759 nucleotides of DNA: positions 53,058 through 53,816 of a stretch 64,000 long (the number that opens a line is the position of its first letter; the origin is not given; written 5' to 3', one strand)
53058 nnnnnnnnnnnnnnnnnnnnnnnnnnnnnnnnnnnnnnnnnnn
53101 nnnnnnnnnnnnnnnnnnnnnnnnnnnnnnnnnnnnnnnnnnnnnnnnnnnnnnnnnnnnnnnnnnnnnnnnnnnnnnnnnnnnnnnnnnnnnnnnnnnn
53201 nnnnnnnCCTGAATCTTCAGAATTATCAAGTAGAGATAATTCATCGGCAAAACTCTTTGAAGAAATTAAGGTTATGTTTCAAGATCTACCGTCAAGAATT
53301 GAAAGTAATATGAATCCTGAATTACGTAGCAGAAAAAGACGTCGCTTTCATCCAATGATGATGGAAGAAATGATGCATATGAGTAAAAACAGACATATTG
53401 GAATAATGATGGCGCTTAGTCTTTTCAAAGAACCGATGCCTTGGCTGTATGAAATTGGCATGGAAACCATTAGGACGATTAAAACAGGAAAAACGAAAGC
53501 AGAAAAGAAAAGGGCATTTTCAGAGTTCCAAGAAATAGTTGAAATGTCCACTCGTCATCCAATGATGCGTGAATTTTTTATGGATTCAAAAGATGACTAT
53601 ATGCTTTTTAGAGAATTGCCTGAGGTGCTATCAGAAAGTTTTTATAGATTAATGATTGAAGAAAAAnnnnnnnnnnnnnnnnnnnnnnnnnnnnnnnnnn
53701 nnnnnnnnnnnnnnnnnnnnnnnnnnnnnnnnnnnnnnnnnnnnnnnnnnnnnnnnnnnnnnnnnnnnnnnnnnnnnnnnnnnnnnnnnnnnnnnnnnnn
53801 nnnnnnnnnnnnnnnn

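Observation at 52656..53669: TIR-domain protein with an unusual Met/His-rich C-terminal domain, first gene of cassette 3 next to Hachiman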

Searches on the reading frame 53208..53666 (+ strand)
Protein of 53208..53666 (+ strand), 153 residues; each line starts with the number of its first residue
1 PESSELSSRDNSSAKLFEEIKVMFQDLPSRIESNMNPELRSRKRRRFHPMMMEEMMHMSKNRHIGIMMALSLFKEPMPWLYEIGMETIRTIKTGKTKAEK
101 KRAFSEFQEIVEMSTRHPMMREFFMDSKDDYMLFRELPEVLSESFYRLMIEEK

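Call 27: search_protein_representatives(protein=window:53208-53666:+)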
Query: 153 residues. Proteins with E-value up to 0.001 (for the whole library): 441; up to 1e-10: 200; up to 1e-30: 6. The best 150 are listed.
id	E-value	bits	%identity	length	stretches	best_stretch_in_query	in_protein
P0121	1.2e-38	148.3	49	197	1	9-149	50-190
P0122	1.9e-38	147.7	54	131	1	23-148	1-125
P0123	9.4e-33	129.2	48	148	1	9-141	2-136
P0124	9.7e-33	129.2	46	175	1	5-143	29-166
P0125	4.4e-32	127.1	42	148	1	14-151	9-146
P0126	8.6e-31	122.9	43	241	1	4-148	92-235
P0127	1.6e-30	122.0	50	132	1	23-151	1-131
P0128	1.6e-29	118.8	41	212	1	8-144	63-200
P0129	1.0e-28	116.2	66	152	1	13-91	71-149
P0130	2.3e-28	115.0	44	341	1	11-153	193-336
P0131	4.5e-28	114.1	48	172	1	8-134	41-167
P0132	5.6e-28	113.8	73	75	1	7-80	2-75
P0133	3.6e-27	111.2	44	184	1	5-151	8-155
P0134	5.3e-27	110.6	43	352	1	6-148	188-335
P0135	7.9e-27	110.1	43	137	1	16-143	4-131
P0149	2.9e-24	101.7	60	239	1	10-95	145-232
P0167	6.3e-21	91.0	43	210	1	9-138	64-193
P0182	1.1e-19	86.9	43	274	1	4-115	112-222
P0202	7.7e-18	81.0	35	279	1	12-147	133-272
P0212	2.8e-17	79.1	37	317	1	17-147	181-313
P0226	2.6e-16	76.0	38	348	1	16-143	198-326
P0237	1.5e-15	73.5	37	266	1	17-147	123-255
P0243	4.7e-15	71.9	33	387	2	6-144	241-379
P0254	2.7e-14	69.5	37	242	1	13-141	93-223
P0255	3.0e-14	69.3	38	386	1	3-137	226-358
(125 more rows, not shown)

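Call 29: search_protein_families(library=pfam, proteins=[P0130, P0226, P0212, P0202, P0149, P0254, P0167, P0182, P0243, P0255], max_evalue=0.01)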
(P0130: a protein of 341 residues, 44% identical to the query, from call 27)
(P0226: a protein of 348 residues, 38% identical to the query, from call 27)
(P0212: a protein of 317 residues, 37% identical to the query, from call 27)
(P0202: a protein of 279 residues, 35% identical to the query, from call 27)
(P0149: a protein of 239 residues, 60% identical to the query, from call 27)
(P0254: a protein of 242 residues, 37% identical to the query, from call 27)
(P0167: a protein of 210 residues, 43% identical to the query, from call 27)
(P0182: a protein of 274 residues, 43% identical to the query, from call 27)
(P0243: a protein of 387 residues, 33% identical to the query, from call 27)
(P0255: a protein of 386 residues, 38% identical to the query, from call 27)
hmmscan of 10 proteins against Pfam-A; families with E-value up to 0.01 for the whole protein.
P0130 (341 aa): 0 families

P0226 (348 aa): 0 families

P0212 (317 aa): 0 families

P0202 (279 aa): 0 families

P0149 (239 aa): 2 families
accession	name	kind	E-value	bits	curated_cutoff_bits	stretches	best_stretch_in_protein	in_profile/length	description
PF13549.11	ATP-grasp_5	-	4.2e-25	88.8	27.6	1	34-125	3-94/221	ATP-grasp domain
PF08442.15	ATP-grasp_2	-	0.0047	17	29.5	1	41-116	2-76/202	ATP-grasp domain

P0254 (242 aa): 0 families

P0167 (210 aa): 1 family
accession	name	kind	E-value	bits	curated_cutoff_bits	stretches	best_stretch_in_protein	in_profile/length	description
PF03358.20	FMN_red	-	7.6e-05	22.8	24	1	1-73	1-66/152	NADPH-dependent FMN reductase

P0182 (274 aa): 0 families

P0243 (387 aa): 2 families
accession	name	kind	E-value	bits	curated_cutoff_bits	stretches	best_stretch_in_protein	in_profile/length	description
PF13676.11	TIR_2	-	3.2e-07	31.3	28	1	24-120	1-92/122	TIR domain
PF03874.21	RNA_pol_Rpb4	-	0.0072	17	25.6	1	155-239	28-107/116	RNA polymerase Rpb4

P0255 (386 aa): 1 family
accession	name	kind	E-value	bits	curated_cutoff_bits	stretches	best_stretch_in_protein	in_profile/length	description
PF13676.11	TIR_2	-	5.2e-05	24.1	28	1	60-145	1-84/122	TIR domain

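Call 38: predict_structure(alignment_id=A2)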
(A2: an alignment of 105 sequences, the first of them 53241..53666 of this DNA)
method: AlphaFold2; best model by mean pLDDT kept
length: 142 residues; sequences in the alignment: 105
mean_pLDDT: 88.3   pTM: 0.71
mean pLDDT of the five models: 88.3, 87.8, 87.6, 87.5, 86.9
residues with pLDDT >= 90: 99; 70-90: 26; 50-70: 17; < 50: 0
segments of 3 or more residues with pLDDT < 50: none
pLDDT, mean of each block of 10 residues (from residue 1): 90 77 56 73 93 96 94 97 95 97 93 89 93 94 80
secondary structure, 60 per line:
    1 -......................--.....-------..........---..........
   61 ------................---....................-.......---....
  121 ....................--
elements in order: H2-23 H26-30 H38-47 H51-60 H67-82 H86-105 H107-113 H117-140

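Call 42: fold_search(model_id=the predicted structure, library=pdb)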
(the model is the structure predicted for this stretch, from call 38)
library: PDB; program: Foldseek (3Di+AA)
matches with E <= 10: 201; with E <= 0.001: 0
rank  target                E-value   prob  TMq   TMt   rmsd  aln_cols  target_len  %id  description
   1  8y7f_A                7.4e-01  0.57  0.36  0.18   6.1       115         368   10  Crystal structure of CARF domain-truncated Csx1-Crn2 from Marinitoga sp. (released 2024-07-17)
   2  9k4q_A                8.6e-01  0.33  0.22  0.33  13.5        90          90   19  Crystal structure of designed zinc-induced homodimer C2-Zn1-HEHE-2 (released 2025-10-22)
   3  8yl8_C                1.6e+00  0.11  0.23  0.18  14.3       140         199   14  Crystal structure of the de novo designed protein 200 AA in the crystal form 2 (released 2024-10-16)
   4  8yl4_A                1.9e+00  0.33  0.34  0.26   6.7       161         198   10  Crystal structure of the de novo designed protein 200 AA in the crystal form 1 (released 2024-10-16)
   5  2z36_A                2.3e+00  0.38  0.39  0.16   9.2       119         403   10  Crystal structure of cytochrome P450 MoxA from Nonomuraea recticatena (CYP105) (released 2007-08-21)
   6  3eoq_A                2.3e+00  0.15  0.24  0.11   9.7        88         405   15  The crystal structure of putative zinc protease beta-subunit from Thermus thermophilus HB8 (released 2009-03-17)
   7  8ub7_E                2.4e+00  0.15  0.29  0.34   8.0       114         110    9  Diversity-generating retroelement (DGR) ribonucleoprotein reverse transcriptase - Active state (N-occupied) (released 2024-10-23)
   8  8ub7_B                2.4e+00  0.10  0.25  0.28  11.4       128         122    8  Diversity-generating retroelement (DGR) ribonucleoprotein reverse transcriptase - Active state (N-occupied) (released 2024-10-23)
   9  7bha_B                2.7e+00  0.15  0.30  0.22   9.3       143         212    9  Escherichia coli YtfE (released 2021-04-21)
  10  3eoq_B                2.7e+00  0.14  0.25  0.11   9.7        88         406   15  The crystal structure of putative zinc protease beta-subunit from Thermus thermophilus HB8 (released 2009-03-17)
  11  2fzf_A                2.7e+00  0.10  0.25  0.23  16.3       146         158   16  Hypothetical Protein Pfu-1136390-001 From Pyrococcus furiosus (released 2006-02-21)
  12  2gsc_B                2.8e+00  0.57  0.43  0.50   4.3       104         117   10  Crystal Structure of the Conserved Hypothetical Cytosolic Protein Xcc0516 from Xanthomonas campestris (released 2006-10-03)
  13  2rld_C                2.8e+00  0.44  0.43  0.51   6.8       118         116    8  CRYSTAL STRUCTURE OF A PROTEIN WITH UNKNOWN FUNCTION FROM S23 RIBOSOMAL PROTEIN FAMILY (BT_0352) FROM BACTEROIDES THET (released 2007-10-30)
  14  8y75_A                3.0e+00  0.38  0.42  0.23   5.3       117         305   10  Crystal structure of the CARF-HTH domain of Csx1-Crn2 from Marinitoga sp. (released 2024-07-17)
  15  8ako_B                3.0e+00  0.13  0.23  0.16   6.7        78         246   15  Structure of EspB-EspK complex: the non-identical twin of the PE-PPE-EspG secretion mechanism. (released 2022-12-14)
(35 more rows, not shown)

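Call 44: search_solved_structures(query=A2, max_evalue=1)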
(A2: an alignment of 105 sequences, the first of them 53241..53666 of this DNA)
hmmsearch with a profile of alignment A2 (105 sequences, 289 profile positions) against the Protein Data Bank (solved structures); distinct sequences matched with E-value up to 1: 20.
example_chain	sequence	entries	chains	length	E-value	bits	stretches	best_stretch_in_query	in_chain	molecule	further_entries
6zrk_D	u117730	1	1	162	0.0044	19.6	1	71-141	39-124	Hemagglutinin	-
6v46_B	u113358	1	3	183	0.0055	19.3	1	71-141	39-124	Hemagglutinin HA2 chain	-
8wcf_A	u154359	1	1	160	0.024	17.2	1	8-70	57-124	Molecular chaperone Tir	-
9r1o_A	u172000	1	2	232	0.046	16.3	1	67-149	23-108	sc-apCC-6-DPH-NR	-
8up1_A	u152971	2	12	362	0.075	15.6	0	76-140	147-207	De Novo Protein sr322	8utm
9eiu_A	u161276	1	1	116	0.21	14.2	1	79-142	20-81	Caveolae-associated protein 1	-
6eun_A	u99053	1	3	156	0.21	14.1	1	72-153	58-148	Adhesin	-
6eup_A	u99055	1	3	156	0.22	14.1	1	72-153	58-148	Adhesin A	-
6v47_B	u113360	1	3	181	0.24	14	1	71-145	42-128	Hemagglutinin HA2 chain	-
4v8p_BM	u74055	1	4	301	0.28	13.7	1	97-171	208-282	60S RIBOSOMAL PROTEIN L5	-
9r1k_A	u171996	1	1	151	0.47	13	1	76-150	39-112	sc-apCC-4-A7F-1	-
3eyj_B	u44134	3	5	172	0.63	12.6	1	76-144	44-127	Hemagglutinin HA2 chain | Hemagglutinin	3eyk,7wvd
4h32_B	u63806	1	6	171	0.7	12.4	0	92-145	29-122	Hemagglutinin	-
8gv6_B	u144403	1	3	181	0.72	12.4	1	76-144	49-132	Hemagglutinin H14-HA2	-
6v44_B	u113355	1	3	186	0.72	12.4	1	76-144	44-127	Hemagglutinin HA2 chain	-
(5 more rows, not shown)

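Call 45: search_protein_families(library=phrogs, proteins=[window:53208-53666:+, P0130, P0226], max_evalue=0.01)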
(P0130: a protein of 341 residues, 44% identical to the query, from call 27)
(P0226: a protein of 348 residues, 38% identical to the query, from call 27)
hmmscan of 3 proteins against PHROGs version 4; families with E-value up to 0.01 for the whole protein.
window:53208-53666:+ (153 aa): 0 families

P0130 (341 aa): 5 families
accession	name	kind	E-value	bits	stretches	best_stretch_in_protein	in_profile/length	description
phrog_3634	-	unknown function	1.8e-51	176.1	1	6-240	2-220/237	-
phrog_10872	-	unknown function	5.4e-34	118.9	1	5-209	20-218/306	-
phrog_26406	-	unknown function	3.6e-11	43.7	1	7-110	204-308/343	-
phrog_24340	-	unknown function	0.0089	17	0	97-197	16-115/157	-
phrog_34727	-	unknown function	0.01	17.1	0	281-332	3-54/88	-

P0226 (348 aa): 3 families
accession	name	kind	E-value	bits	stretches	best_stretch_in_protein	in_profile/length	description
phrog_3634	-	unknown function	1.2e-49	170.1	1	3-180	2-178/237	-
phrog_10872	-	unknown function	6.4e-32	112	1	4-173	22-189/306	-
phrog_26406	-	unknown function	2e-07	31.4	1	3-117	203-318/343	-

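Call 46: search_protein_families(library=padloc, proteins=[window:53208-53666:+, P0130, P0226, P0212, P0243, P0255], max_evalue=0.01)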
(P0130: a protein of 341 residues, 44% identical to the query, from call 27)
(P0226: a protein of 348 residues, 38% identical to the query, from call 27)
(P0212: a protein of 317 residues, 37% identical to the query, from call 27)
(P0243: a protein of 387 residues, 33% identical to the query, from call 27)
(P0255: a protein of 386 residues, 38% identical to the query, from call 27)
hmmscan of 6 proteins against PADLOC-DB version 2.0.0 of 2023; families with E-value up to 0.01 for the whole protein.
window:53208-53666:+ (153 aa): 1 family
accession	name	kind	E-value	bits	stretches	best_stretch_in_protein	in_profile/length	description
PDLC03016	TIR-TM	-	0.0015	16.4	1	29-124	205-283/293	-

P0130 (341 aa): 1 family
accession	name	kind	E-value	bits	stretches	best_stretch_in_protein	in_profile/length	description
PDLC00733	Effector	-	5.2e-09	33.4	1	22-141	258-374/388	TIR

P0226 (348 aa): 1 family
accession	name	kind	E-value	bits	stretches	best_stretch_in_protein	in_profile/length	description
PDLC00733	Effector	-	1.9e-07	28.2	1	15-140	250-376/388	TIR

P0212 (317 aa): 1 family
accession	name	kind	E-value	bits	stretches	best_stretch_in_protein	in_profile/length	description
PDLC03016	TIR-TM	-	1.1e-52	177.8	1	61-297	79-285/293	-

P0243 (387 aa): 4 families
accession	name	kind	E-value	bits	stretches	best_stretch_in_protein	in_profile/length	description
PDLC03016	TIR-TM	-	3.2e-12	44.9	1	24-352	3-275/293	-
PDLC03825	spbK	-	2.2e-08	31.9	1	6-104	132-229/308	-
PDLC00436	ThsB1|ThsB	-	8.2e-06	23.4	1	12-112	26-122/183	TIR-like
PDLC00419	ThsB1|ThsB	-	3.3e-05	21.7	1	9-112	15-114/165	TIR-like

P0255 (386 aa): 4 families
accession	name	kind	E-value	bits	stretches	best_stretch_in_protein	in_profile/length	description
PDLC03016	TIR-TM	-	1e-06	26.8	1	101-249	39-190/293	-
PDLC03825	spbK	-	2.7e-06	25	1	37-82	127-173/308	-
PDLC00436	ThsB1|ThsB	-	0.00012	19.7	1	22-146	3-120/183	TIR-like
PDLC00419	ThsB1|ThsB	-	0.0028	15.5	1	41-146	10-112/165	TIR-like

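Call 49: search_dna_similar(query=P0212, collection=phages, mode=protein, max_rows=15)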
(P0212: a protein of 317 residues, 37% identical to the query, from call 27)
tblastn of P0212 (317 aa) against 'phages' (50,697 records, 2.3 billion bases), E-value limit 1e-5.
Records with a match: 4; places in all: 4; records where one place covers at least 80% of the query: 0.
Best place of each record, by identity: <60% 4.
By first word of the organism name: Enterobacteria 2; Escherichia 2.
By host as written in the record: Escherichia coli 2; - 2.
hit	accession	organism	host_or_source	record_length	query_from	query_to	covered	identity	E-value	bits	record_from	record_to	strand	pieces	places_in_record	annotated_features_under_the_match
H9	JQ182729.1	Enterobacteria phage mEp390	Escherichia coli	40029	61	247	59%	29.8%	7e-7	57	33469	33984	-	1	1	hypothetical protein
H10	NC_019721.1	Enterobacteria phage mEp390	Escherichia coli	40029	61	247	59%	29.8%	7e-7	57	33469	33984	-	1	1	hypothetical protein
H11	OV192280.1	Escherichia phage P2_AC1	-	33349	61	176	37%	42.9%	2e-16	86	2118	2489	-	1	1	hypothetical protein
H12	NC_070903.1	Escherichia phage P2_AC1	-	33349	61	176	37%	42.9%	2e-16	86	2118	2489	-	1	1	hypothetical protein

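Call 51: get_annotated_region(hit=H12, flank=3000)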
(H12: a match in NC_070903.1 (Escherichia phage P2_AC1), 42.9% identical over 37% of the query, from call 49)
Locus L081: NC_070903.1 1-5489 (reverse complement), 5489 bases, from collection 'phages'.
description: Escherichia phage P2_AC1 genome assembly, chromosome: 1.
organism: Escherichia phage P2_AC1 (NCBI taxid 2881011)
taxonomy: Viruses; Duplodnaviria; Heunggongvirae; Uroviricota; Caudoviricetes; Peduoviridae; Peduovirus
host: -; source: -; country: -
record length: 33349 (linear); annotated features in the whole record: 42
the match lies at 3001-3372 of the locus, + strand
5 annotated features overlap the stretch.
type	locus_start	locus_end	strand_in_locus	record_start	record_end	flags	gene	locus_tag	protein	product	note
CDS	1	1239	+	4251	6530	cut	-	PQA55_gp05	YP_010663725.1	hypothetical protein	label:P2AC1_00005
CDS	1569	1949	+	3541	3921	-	-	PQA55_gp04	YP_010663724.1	hypothetical protein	label:P2AC1_00004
CDS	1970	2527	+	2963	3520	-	-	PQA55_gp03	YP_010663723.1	hypothetical protein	label:P2AC1_00003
CDS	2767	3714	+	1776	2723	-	-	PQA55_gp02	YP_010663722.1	hypothetical protein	label:P2AC1_00002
CDS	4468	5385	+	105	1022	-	-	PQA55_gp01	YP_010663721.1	hypothetical protein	label:P2AC1_00001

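Call 53: search_protein_families(library=padloc, proteins=[L081:2767-3711:+, L081:1970-2524:+, L081:1569-1946:+], max_evalue=0.01)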
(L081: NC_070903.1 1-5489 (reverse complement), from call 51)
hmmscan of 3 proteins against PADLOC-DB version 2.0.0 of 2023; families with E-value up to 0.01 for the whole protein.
L081:2767-3711:+ (315 aa): 2 families
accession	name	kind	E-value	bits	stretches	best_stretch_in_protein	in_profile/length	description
PDLC03016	TIR-TM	-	2.7e-118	393.1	1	1-295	1-286/293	-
PDLC05062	PDC-S66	-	0.00013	19.5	1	3-99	151-247/282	-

L081:1970-2524:+ (185 aa): 1 family
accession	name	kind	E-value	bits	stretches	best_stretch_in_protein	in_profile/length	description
PDLC02977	1TM-TIR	-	2.7e-75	250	1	1-184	1-183/186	-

L081:1569-1946:+ (126 aa): 1 family
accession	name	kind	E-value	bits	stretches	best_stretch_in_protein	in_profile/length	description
PDLC02978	2TM-TIR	-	6.9e-58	192.4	1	1-126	1-124/124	-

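Call 64: find_encoding_contigs(protein=P0212, flank=5000, max_places=4)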
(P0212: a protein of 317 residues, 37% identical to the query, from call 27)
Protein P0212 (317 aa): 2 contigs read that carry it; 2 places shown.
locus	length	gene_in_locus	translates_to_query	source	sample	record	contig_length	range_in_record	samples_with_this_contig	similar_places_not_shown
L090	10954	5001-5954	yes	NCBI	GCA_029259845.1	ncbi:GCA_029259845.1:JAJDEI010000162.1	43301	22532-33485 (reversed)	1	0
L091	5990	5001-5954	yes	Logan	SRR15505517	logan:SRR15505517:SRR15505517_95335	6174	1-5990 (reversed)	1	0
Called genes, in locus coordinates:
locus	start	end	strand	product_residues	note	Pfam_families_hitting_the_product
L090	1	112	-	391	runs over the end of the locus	PF01527:HTH_Tnp_1 (faint), PF13276:HTH_21, PF00665:rve, PF13683:rve_3, PF13333:rve_2 (weak)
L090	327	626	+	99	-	-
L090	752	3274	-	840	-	PF00082:Peptidase_S8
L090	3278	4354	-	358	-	PF00004:AAA, PF07728:AAA_5 (faint)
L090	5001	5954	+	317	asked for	-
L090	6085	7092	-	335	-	PF00248:Aldo_ket_red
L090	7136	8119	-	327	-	PF22847:Glyco_hydro_43_rel (weak)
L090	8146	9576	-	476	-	PF07394:DUF1501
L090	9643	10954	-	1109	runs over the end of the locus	PF07635:PSCyt1, PF07583:PSCyt2, PF07587:PSD1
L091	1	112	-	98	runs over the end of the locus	?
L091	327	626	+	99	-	-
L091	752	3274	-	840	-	PF00082:Peptidase_S8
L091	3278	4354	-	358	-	PF00004:AAA, PF07728:AAA_5 (faint)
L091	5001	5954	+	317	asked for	-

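Call 65: find_encoding_contigs(protein=P0130, flank=5000, max_places=4)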
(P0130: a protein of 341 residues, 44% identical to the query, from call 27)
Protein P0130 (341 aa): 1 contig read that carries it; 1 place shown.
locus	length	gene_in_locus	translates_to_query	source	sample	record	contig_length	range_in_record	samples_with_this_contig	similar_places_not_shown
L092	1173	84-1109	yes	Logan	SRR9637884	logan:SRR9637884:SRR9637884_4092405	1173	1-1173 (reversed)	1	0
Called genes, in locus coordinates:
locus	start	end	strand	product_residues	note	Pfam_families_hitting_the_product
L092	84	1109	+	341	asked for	-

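Call 75: search_protein_families(library=pfam, alignment_id=A3, max_evalue=0.01)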
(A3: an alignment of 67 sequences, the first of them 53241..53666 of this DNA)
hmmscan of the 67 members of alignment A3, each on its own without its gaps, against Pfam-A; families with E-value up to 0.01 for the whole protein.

A. member 1, window:53241-53666:+ (142 aa): 0 families

B. families by the number of members that match (of 67 scanned): 1 family
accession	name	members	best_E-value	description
PF18993.5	Rv0078B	1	0.0042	Rv0078B-related antitoxin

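Call 100: find_homologous_proteins(query=P0237, max_evalue=1e-10)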
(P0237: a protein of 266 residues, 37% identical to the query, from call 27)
Query P0237 (266 aa): 1005 proteins with E <= 1e-10 among 2070 candidates; the best 120 are listed.
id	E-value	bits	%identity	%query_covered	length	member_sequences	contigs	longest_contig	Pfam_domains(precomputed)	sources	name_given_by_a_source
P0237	1.3e-169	580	100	100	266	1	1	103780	-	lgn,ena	-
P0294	1.7e-113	396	70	98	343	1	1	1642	PF13676.12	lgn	-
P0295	3.5e-107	376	66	97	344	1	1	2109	PF13676.12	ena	-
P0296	6.9e-105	368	67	98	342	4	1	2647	PF13676.12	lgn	-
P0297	1.5e-103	364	66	98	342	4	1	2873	PF13676.12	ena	-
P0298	9.1e-103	361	64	98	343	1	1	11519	PF13676.12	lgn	-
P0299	9.5e-103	361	60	98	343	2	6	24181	PF13676.12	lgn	-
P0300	1.2e-102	361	61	98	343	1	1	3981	PF13676.12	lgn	-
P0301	1.9e-102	360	63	97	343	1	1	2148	PF13676.12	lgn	-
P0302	2.7e-102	360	65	98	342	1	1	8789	PF13676.12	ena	-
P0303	4.2e-100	353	64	98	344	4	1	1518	PF13676.12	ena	-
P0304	5.3e-99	349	63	95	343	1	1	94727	PF13676.12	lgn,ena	-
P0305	3.7e-98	346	61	97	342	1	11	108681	PF13676.12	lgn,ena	-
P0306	1.9e-97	344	61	98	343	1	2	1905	PF13676.12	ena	-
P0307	1.8e-96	341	61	98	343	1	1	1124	PF13676.12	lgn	-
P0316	6.1e-82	293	54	94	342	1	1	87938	PF13676.12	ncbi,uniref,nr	ncbi:TIR domain-containing protein [Teredinibacter turnerae]|uniref:TIR domain-containing protein n=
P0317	1.2e-81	292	54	95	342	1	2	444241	PF13676.12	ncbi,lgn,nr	ncbi:MAG: toll/interleukin-1 receptor domain-containing protein [Desulforhopalus sp.]|nr:toll/interl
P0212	7.6e-70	254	50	94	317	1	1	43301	-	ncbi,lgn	-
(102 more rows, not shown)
